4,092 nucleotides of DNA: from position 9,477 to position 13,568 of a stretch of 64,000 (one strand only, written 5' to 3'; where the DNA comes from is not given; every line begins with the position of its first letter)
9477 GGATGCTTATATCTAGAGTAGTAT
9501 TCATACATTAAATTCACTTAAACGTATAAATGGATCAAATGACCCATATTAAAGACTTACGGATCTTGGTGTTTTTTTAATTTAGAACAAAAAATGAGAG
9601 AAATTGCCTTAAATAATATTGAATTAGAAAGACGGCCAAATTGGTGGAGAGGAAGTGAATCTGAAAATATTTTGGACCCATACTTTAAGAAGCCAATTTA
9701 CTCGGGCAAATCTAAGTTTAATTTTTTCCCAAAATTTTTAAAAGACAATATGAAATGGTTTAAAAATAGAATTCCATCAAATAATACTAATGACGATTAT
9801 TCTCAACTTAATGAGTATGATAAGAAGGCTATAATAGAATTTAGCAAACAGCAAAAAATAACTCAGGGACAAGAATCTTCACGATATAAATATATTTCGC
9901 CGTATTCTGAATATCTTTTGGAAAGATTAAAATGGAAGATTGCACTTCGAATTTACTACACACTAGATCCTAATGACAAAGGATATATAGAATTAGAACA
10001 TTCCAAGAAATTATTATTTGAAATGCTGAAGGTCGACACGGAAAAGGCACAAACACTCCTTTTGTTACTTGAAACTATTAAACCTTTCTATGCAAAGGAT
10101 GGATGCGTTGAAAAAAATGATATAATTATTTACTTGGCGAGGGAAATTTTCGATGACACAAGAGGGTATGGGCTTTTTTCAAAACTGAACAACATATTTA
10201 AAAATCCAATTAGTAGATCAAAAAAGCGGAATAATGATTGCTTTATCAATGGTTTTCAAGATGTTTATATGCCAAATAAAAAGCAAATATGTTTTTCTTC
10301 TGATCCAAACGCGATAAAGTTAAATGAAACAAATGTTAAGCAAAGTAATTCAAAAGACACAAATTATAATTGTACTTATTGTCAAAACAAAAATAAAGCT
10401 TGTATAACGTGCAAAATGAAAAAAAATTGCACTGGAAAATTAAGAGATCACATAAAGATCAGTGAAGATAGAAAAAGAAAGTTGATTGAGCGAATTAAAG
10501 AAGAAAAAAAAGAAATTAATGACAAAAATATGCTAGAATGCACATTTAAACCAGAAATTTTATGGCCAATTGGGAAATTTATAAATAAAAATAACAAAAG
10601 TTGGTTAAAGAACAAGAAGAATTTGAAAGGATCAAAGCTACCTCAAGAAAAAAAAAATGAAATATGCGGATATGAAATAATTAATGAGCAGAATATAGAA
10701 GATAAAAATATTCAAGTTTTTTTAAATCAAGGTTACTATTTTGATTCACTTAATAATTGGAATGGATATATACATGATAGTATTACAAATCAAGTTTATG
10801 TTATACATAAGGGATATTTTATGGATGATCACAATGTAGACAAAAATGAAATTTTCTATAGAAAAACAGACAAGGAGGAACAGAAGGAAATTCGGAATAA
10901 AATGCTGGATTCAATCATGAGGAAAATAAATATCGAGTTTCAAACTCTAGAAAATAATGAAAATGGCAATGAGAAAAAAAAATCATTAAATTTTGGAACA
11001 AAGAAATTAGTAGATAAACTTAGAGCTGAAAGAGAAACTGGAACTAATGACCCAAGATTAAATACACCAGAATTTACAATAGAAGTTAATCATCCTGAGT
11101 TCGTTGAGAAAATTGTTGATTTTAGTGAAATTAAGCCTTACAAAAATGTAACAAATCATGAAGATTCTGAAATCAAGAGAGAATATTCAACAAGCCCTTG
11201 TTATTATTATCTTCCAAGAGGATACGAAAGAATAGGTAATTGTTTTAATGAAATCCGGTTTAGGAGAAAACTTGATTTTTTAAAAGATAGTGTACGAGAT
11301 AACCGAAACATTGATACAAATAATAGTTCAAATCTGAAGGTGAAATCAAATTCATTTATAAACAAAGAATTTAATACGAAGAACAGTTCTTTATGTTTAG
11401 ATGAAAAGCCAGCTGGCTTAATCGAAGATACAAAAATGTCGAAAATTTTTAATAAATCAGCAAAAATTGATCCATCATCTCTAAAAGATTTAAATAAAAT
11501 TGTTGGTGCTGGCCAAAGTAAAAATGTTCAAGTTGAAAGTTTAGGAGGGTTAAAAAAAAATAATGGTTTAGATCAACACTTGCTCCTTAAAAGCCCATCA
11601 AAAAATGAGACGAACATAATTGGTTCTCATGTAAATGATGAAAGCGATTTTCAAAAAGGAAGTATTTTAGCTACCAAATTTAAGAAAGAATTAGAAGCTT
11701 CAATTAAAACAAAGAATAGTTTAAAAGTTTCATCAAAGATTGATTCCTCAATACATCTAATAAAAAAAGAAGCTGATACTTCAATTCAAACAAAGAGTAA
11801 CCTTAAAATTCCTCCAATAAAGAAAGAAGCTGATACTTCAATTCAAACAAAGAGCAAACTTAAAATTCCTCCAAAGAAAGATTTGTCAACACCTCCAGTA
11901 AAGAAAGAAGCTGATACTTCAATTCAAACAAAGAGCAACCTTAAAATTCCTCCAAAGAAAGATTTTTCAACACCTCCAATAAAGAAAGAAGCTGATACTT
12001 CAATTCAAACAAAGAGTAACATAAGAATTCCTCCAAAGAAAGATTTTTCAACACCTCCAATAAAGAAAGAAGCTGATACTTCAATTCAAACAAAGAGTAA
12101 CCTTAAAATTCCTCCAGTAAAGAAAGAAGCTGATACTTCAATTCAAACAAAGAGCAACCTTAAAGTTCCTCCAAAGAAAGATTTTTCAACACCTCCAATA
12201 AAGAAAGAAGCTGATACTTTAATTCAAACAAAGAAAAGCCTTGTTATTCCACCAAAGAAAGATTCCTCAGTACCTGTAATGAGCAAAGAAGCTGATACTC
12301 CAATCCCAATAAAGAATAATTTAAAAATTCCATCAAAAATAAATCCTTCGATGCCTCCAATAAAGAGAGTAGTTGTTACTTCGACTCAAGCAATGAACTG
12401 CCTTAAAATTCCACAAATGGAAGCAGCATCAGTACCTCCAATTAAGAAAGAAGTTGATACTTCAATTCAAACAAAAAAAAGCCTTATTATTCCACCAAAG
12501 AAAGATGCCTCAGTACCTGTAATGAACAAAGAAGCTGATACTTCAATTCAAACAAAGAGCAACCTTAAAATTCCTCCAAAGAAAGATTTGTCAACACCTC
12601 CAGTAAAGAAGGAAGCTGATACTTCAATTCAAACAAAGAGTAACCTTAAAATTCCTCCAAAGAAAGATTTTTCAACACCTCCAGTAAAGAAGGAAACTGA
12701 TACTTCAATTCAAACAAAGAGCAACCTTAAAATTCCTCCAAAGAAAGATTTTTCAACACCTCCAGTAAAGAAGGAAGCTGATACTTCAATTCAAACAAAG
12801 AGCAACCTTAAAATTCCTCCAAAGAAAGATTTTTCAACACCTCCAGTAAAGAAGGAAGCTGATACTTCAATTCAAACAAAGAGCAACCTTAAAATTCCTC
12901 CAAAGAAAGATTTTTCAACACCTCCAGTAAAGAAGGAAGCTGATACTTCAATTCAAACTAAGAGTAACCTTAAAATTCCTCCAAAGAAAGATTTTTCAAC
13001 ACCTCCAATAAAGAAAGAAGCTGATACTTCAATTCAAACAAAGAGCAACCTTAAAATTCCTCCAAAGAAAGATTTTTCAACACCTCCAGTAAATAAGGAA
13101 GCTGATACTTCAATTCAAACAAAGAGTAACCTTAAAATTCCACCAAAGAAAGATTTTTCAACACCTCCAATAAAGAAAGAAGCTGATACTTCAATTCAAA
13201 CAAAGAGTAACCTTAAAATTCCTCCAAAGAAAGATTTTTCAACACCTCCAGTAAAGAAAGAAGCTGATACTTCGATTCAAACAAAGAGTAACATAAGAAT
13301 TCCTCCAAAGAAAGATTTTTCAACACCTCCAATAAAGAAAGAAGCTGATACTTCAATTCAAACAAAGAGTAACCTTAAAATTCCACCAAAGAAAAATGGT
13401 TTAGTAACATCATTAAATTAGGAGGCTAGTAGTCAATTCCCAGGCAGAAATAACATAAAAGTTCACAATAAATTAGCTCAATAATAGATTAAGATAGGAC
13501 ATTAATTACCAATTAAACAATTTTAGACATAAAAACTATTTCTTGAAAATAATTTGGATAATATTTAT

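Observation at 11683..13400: About 22 tandem 27-aa repeats with concerted-evolution structure in a 1275-aa protein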

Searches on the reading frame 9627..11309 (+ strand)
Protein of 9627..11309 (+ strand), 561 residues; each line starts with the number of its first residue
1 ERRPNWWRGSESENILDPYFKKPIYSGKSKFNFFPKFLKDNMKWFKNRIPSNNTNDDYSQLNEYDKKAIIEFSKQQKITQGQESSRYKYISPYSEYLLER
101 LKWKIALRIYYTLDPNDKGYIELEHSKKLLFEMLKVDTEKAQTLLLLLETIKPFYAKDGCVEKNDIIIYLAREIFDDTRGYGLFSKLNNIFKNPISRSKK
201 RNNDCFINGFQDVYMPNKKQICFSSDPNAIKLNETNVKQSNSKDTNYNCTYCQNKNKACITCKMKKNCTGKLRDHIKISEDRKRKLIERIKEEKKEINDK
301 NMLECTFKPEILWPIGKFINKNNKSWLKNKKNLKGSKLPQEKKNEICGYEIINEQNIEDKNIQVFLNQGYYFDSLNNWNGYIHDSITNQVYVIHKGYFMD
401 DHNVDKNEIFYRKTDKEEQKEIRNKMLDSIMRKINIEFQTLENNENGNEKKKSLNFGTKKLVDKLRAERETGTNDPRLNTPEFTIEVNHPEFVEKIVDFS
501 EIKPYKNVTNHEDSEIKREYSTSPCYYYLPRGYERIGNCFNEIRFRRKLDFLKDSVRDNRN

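Call 29: search_solved_structures(query=A2, max_evalue=1, show_alignments=2)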
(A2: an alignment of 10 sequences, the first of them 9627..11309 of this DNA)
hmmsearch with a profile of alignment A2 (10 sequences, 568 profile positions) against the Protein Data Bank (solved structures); distinct sequences matched with E-value up to 1: 0.

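Call 30: search_protein_families(library=pfam, alignment_id=A2, max_evalue=1)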
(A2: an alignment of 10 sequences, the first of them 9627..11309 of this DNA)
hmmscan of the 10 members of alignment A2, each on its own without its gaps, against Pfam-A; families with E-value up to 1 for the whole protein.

A. member 1, window:9627-11309:+ (561 aa): 2 families
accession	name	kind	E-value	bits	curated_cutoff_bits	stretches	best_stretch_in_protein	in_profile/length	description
PF13832.12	zf-HC5HC2H_2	-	0.055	14.1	27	1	228-271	37-79/109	PHD-zinc-finger like domain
PF13771.12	zf-HC5HC2H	-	0.39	11.4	29.1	0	221-270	11-60/91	PHD-like zinc-binding domain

B. families by the number of members that match (of 10 scanned): 4 families
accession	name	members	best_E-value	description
PF02984.24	Cyclin_C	1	0.046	Cyclin, C-terminal domain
PF13832.12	zf-HC5HC2H_2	1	0.055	PHD-zinc-finger like domain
PF13771.12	zf-HC5HC2H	1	0.39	PHD-like zinc-binding domain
PF01316.27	Arg_repressor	1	0.62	Arginine repressor, DNA binding domain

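Call 37: search_protein_representatives(alignment_id=A2)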
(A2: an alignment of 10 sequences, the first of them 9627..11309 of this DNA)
Query: 10 sequences, 568 profile positions. Proteins with E-value up to 0.001 (for the whole library): 14; up to 1e-10: 7; up to 1e-30: 6. The best 14 are listed.
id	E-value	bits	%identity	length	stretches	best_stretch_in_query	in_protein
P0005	6.7e-280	946.1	-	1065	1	1-568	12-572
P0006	9.5e-277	935.7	-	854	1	1-568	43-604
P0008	4.9e-262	887.1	-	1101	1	2-567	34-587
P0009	2.0e-251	852.1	-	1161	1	2-567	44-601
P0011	1.2e-237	806.6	-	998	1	2-567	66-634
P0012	3.6e-213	725.8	-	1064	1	2-562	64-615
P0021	8.3e-11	57.7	-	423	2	94-201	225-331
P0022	5.9e-10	54.9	-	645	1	99-315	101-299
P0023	1.2e-09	53.8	-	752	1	99-315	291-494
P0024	4.9e-09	51.8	-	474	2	100-210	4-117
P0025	6.5e-09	51.4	-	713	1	94-316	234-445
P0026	1.1e-08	50.7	-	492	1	74-217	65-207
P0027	1.5e-05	40.3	-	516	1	103-314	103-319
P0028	6.2e-04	35.0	-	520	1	95-181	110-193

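Call 39: predict_structure(alignment_id=A2)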
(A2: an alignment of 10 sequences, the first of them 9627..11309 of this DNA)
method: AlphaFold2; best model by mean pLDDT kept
length: 561 residues; sequences in the alignment: 10
mean_pLDDT: 45.4   pTM: 0.27
mean pLDDT of the five models: 45.4, 45.3, 41.4, 36.1, 32.7
residues with pLDDT >= 90: 1; 70-90: 108; 50-70: 56; < 50: 396
segments of 3 or more residues with pLDDT < 50: 1-65, 78-99, 178-180, 195-270, 304-419, 443-459, 461-463, 473-561
pLDDT, mean of each block of 10 residues (from residue 1): 29 35 29 34 40 35 50 50 35 37 78 82 86 78 85 79 81 63 76 50 29 25 32 28 24 32 36 67 87 76 40 32 39 34 36 35 27 31 31 30 31 42 64 64 43 36 49 43 35 36 37 36 33 32 31 28 34
secondary structure, 60 per line:
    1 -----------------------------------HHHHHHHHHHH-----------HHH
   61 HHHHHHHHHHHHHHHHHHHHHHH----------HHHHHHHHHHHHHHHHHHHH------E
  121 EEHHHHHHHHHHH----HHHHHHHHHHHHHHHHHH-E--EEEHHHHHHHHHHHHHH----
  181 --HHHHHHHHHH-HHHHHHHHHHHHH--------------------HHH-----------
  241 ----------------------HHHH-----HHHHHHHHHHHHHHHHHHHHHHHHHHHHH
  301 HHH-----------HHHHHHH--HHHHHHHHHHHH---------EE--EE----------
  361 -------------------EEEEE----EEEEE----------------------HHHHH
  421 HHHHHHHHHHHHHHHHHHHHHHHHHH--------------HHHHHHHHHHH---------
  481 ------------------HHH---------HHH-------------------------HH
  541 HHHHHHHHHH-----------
elements in order: H36-46 H58-83 H94-113 E120-122 H123-133 H138-155 E160-162 H163-176 H183-192 H194-206 H263-266 H272-303 H315-321 H324-335 E380-384 E389-393 H416-446 H461-471 H539-550

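Call 40: list_cluster_members(proteins=[P0021, P0022, P0023, P0024, P0025, P0026, P0027, P0028])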
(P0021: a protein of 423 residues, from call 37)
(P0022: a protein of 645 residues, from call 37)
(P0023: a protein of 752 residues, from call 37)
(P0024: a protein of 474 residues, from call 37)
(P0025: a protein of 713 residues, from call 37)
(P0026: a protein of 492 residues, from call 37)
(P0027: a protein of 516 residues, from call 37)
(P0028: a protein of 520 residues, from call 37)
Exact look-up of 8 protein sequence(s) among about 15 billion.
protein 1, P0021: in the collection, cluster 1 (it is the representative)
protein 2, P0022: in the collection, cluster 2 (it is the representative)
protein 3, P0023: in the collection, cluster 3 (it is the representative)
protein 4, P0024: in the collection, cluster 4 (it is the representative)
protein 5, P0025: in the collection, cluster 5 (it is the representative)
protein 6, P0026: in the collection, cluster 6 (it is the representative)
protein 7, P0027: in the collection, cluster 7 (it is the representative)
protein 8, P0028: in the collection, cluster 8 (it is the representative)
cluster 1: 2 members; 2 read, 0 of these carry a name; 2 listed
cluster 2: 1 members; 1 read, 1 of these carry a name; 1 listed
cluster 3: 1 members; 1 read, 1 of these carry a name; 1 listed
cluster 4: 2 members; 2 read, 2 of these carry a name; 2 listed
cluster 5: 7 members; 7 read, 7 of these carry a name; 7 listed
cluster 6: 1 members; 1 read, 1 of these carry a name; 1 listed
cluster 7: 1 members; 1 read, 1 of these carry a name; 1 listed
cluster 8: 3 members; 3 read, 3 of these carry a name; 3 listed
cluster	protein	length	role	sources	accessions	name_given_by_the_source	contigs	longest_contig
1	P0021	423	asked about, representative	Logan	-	-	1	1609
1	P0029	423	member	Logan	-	-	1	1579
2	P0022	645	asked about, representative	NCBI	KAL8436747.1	hypothetical protein Efla_002179 [Eimeria flavescens]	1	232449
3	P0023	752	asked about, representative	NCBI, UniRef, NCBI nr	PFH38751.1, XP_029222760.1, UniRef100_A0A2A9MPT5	hypothetical protein BESB_010930 [Besnoitia besnoiti] | EF-hand domain-containing protein n=1 Tax=Besnoitia besnoiti TaxID=94643 ...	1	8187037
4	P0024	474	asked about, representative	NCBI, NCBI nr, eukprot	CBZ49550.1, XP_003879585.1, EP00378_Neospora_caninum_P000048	conserved hypothetical protein [Neospora caninum Liverpool] | XP_003879585.1 conserved hypothetical protein [Neospora caninum Liverpool]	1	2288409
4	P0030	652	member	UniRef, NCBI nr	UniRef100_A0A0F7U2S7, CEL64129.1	Uncharacterized protein n=2 Tax=Neospora caninum (strain Liverpool) TaxID=572307 ... | TPA: hypothetical protein BN1204_000480 [Neospora caninum Liverpool]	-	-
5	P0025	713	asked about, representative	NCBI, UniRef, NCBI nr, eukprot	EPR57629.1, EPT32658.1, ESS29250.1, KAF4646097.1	hypothetical protein TGPRC2_293540 [Toxoplasma gondii TgCatPRC2] | Uncharacterized protein n=10 Tax=Toxoplasma gondii TaxID=5811 RepID=A0A125YQW5_TOXGV | hypothetical protein TGME49_293540 [Toxoplasma gondii ME49]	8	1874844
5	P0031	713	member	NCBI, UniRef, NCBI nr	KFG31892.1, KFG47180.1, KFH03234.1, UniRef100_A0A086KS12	hypothetical protein TGDOM2_293540 [Toxoplasma gondii GAB2-2007-GAL-DOM2] | Uncharacterized protein n=3 Tax=Toxoplasma gondii TaxID=5811 RepID=A0A086KS12_TOXGO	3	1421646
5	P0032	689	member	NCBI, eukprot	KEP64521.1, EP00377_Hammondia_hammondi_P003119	UNVERIFIED_CONTAM: hypothetical protein HHA_293540 [Hammondia hammondi] | XP_008884736.1 hypothetical protein HHA_293540 [Hammondia hammondi]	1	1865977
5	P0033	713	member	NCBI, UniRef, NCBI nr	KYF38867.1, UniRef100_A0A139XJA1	hypothetical protein TGARI_293540 [Toxoplasma gondii ARI] | Uncharacterized protein n=1 Tax=Toxoplasma gondii ARI TaxID=1074872 RepID=A0A139XJA1_TOXGO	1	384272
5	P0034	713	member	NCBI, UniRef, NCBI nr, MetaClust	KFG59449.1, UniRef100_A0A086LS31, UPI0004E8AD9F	hypothetical protein TGRUB_293540 [Toxoplasma gondii RUB] | Uncharacterized protein n=1 Tax=Toxoplasma gondii RUB TaxID=935652 RepID=A0A086LS31_TOXGO | status=active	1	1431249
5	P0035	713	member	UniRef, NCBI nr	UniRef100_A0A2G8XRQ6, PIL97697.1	Uncharacterized protein n=1 Tax=Toxoplasma gondii COUG TaxID=1074873 ... | hypothetical protein TGCOUG_293540 [Toxoplasma gondii COUG]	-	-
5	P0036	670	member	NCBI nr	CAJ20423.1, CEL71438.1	hypothetical protein TgIa.1710c [Toxoplasma gondii RH]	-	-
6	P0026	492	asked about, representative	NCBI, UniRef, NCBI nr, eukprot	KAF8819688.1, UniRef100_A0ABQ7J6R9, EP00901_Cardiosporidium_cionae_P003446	hypothetical protein IE077_004107 [Cardiosporidium cionae] | EF-hand domain-containing protein n=1 Tax=Cardiosporidium cionae TaxID=476202 ... | KAF8819688.1 hypothetical protein IE077_004107 [Cardiosporidium cionae]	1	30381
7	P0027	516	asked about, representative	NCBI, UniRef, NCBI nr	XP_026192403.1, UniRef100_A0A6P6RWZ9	uncharacterized protein LOC34618077 [Cyclospora cayetanensis] | Uncharacterized protein LOC34618077 n=1 Tax=Cyclospora cayetanensis TaxID=88456 ...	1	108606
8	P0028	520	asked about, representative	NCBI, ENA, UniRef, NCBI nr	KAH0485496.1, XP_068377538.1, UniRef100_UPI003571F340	MAG: hypothetical protein KVP17_002065 [Porospora cf. gigantea B] | uncharacterized protein n=1 Tax=Porospora cf. gigantea B TaxID=2853592 RepID=UPI003571F340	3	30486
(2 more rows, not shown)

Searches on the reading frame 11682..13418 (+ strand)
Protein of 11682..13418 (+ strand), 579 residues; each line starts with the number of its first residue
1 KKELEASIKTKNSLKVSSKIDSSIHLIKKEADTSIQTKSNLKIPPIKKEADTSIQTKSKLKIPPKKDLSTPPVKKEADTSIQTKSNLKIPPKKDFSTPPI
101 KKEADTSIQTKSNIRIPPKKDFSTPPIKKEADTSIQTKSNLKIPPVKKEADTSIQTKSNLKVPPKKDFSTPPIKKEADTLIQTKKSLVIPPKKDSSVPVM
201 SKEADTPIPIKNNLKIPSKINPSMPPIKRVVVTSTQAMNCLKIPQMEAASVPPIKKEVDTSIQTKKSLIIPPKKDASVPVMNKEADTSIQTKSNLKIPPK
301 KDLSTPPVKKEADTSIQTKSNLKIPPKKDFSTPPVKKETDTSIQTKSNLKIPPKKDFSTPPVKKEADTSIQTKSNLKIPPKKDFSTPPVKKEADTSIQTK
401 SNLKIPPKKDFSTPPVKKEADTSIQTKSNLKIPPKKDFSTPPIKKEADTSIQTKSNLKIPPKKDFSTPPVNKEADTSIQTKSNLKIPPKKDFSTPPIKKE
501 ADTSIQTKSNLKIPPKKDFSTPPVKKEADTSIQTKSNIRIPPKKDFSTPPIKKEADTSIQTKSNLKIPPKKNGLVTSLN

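Call 78: search_solved_structures(query=window:11682-13418:+, max_evalue=10, show_alignments=1)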
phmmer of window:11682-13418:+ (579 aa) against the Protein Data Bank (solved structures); distinct sequences matched with E-value up to 10: 2.
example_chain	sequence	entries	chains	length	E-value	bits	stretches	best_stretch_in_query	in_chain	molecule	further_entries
6noy_G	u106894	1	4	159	0.042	15.3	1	57-118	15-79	Maintenance of carboxysome positioning B protein, Mcsb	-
3h0g_H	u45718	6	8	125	0.12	13.9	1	8-55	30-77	DNA-directed RNA polymerases I, II, and III subunit RPABC3 | RNA polymerase II subunit Rpb8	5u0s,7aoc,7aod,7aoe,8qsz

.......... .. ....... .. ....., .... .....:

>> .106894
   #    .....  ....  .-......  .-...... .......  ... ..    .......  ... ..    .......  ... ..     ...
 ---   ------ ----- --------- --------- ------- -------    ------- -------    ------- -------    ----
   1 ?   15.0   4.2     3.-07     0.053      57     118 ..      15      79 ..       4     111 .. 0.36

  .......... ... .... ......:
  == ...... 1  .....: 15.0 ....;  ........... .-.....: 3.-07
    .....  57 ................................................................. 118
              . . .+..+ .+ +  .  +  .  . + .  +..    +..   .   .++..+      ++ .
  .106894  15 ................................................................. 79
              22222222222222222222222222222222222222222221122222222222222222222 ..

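Call 79: search_protein_families(library=pfam, proteins=[window:11682-13418:+], max_evalue=10)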
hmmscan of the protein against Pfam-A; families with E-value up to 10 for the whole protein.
window:11682-13418:+ (579 aa): 1 family
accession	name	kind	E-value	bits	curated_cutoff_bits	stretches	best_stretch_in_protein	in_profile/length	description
PF18450.7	zf_C2H2_6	-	0.0011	19.2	39.2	0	330-338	12-20/28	Zinc Finger domain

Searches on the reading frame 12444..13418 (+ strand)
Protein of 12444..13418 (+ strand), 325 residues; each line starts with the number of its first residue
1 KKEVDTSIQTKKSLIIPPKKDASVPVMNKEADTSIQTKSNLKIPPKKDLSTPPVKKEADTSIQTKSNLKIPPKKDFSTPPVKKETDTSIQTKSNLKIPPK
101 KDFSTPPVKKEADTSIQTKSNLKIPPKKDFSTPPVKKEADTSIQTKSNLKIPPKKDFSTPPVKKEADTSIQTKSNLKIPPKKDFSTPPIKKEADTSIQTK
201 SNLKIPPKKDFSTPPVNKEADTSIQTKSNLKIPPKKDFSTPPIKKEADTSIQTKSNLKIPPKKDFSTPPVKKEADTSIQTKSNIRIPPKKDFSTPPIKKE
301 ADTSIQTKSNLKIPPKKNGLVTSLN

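Call 71: predict_structure(protein=window:12444-13418:+)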
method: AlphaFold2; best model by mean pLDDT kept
length: 325 residues; sequences in the alignment: 1
mean_pLDDT: 65.6   pTM: 0.58
mean pLDDT of the five models: 65.6, 40.5, 40.5, 38.5, 36.0
residues with pLDDT >= 90: 0; 70-90: 128; 50-70: 188; < 50: 9
segments of 3 or more residues with pLDDT < 50: 317-325
pLDDT, mean of each block of 10 residues (from residue 1): 79 69 66 80 63 69 77 58 75 70 60 76 64 63 75 60 66 70 57 70 65 59 72 60 61 71 56 66 66 54 66 53 38
secondary structure, 60 per line:
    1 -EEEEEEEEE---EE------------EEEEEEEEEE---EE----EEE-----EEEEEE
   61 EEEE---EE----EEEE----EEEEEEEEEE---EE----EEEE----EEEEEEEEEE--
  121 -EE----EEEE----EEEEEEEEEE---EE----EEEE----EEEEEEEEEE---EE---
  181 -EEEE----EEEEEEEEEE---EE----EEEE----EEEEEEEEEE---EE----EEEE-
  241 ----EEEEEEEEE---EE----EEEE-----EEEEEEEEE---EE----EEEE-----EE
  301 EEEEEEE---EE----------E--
elements in order: E2-10 E28-37 E47-49 E55-64 E74-77 E82-91 E101-104 E109-118 E128-131 E136-145 E155-158 E163-172 E182-185 E190-199 E209-212 E217-226 E236-239 E245-253 E263-266 E272-280 E290-293 E299-307

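Call 75: fold_search(model_id=the predicted structure, library=pdb)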
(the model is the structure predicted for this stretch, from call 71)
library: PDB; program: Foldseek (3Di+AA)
matches with E <= 10: 37; with E <= 0.001: 0
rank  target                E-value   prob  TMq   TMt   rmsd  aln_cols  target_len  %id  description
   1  8c50_A                1.1e+00  0.04  0.15  0.16  16.3       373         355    7  Pontibacter korlensis curli subunit CsgA (released 2023-06-28)
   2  6p5t_C                1.3e+00  0.02  0.14  0.09  19.6       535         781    6  Surface-layer (S-layer) RsaA protein from Caulobacter crescentus bound to strontium and iodide (released 2020-01-15)
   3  6p5t_D                1.5e+00  0.02  0.16  0.09  19.2       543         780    5  Surface-layer (S-layer) RsaA protein from Caulobacter crescentus bound to strontium and iodide (released 2020-01-15)
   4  4wa0                  1.8e+00  0.11  0.29  0.27  25.0       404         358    9  The structure of a possible adhesin C-terminal domain from Caldicellulosiruptor kronotskyensis (released 2015-03-04)
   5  4peu                  1.9e+00  0.05  0.18  0.21  14.9       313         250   12  Structure of the polysaccharide lyase-like protein Cthe_2159 from C. thermocellum, native form with Calcium bound (released 2014-10-01)
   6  6n2c_B                2.8e+00  0.13  0.32  0.28   9.0       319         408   10  The Crystal Structure of Caldicellulosiruptor hydrothermalis Tapirin C-terminal domain (released 2018-12-19)
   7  3p4g_C                2.9e+00  0.04  0.23  0.24  12.9       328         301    9  X-ray crystal structure of a hyperactive, Ca2+-dependent, beta-helical antifreeze protein from an Antarctic bacterium (released 2011-04-27)
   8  6p5t_A                3.1e+00  0.01  0.15  0.09  19.8       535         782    5  Surface-layer (S-layer) RsaA protein from Caulobacter crescentus bound to strontium and iodide (released 2020-01-15)
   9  1vh4_B                3.4e+00  0.10  0.31  0.25  13.8       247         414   11  Crystal structure of a stabilizer of iron transporter (released 2003-12-30)
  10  3p4g_B                3.6e+00  0.04  0.21  0.22  13.5       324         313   10  X-ray crystal structure of a hyperactive, Ca2+-dependent, beta-helical antifreeze protein from an Antarctic bacterium (released 2011-04-27)
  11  1hv9_A                3.6e+00  0.01  0.10  0.08  16.5       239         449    6  STRUCTURE OF E. COLI GLMU: ANALYSIS OF PYROPHOSPHORYLASE AND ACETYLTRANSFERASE ACTIVE SITES (released 2001-02-21)
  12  1g95                  5.2e+00  0.01  0.11  0.10  15.8       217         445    9  CRYSTAL STRUCTURE OF S.PNEUMONIAE GLMU, APO FORM (released 2001-05-22)
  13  4aa7_A                5.2e+00  0.01  0.10  0.12  16.0       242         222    6  E.coli GlmU in complex with an antibacterial inhibitor (released 2012-08-15)
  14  4phb                  5.5e+00  0.02  0.18  0.22  14.7       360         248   10  Structure of the polysaccharide lyase-like protein Cthe_2159 from C. thermocellum, Gadolinium derivative (released 2014-08-27)
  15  2iu8_A                6.1e+00  0.01  0.13  0.12  14.4       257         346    7  Chlamydia trachomatis LpxD with 25mM UDPGlcNAc (Complex I) (released 2007-02-20)
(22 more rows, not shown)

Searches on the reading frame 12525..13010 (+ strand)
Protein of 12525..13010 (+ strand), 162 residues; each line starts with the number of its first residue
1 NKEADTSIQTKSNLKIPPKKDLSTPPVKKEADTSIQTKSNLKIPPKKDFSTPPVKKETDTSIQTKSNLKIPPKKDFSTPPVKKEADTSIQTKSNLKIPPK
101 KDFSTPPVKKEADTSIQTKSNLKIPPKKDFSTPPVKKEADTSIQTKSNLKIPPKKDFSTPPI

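Call 67: find_homologous_proteins(query=window:12525-13010:+, max_evalue=0.01)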
Query window:12525-13010:+: 8000 candidates shared short words with the query, none scored E <= 0.01.
